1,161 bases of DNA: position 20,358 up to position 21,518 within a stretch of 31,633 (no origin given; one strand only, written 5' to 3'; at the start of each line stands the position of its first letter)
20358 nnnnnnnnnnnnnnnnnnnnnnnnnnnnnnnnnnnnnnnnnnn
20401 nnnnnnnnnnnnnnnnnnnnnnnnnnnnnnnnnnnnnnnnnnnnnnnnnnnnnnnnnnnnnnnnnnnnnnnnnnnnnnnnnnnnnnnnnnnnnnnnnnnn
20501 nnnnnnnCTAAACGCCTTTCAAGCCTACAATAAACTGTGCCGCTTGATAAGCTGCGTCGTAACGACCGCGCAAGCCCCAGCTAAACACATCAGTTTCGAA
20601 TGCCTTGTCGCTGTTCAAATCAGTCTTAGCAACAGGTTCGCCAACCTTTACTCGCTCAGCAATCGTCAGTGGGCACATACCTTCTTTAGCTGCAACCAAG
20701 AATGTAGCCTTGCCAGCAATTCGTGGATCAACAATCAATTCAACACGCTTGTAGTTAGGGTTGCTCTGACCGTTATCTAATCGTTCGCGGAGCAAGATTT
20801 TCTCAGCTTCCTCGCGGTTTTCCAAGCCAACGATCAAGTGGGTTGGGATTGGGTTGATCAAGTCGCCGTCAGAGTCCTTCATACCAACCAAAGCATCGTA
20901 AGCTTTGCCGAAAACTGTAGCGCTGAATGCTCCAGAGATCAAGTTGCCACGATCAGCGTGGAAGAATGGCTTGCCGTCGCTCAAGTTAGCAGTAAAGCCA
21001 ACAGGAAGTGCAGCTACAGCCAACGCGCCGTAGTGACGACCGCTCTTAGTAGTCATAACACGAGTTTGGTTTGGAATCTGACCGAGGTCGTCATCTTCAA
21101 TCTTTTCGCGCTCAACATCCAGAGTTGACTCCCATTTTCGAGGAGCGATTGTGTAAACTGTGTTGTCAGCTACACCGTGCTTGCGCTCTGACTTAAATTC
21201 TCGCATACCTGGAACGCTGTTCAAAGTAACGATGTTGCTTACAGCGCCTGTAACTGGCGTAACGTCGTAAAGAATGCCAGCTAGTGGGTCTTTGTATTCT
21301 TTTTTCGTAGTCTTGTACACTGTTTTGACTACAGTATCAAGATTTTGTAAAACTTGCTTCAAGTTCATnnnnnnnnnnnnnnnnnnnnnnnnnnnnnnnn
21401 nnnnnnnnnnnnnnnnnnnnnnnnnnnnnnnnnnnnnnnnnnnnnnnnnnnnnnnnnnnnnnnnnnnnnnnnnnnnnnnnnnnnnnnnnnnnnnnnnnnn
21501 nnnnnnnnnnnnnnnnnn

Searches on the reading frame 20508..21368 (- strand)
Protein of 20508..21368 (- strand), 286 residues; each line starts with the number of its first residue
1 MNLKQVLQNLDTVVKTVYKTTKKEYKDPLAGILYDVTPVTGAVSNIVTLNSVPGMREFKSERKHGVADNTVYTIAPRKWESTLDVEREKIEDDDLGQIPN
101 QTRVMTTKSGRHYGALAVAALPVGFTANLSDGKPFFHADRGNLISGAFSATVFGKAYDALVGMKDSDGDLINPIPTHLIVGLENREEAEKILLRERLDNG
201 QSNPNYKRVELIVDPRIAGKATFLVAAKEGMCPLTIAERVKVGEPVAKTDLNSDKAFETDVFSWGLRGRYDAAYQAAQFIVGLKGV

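Call 36: search_protein_families(library=phrogs, proteins=[window:20508-21368:-], max_evalue=0.00001)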
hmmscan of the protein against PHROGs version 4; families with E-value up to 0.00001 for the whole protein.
window:20508-21368:- (286 aa): 3 families
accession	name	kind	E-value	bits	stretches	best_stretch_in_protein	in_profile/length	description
phrog_371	-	head and packaging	6.6e-39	135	2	4-139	6-140/303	major head protein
phrog_4523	-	head and packaging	5e-17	62.9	1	43-233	404-594/644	major head and protease protein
phrog_133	-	head and packaging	1.1e-14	55.1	1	63-276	442-656/668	head maturation protease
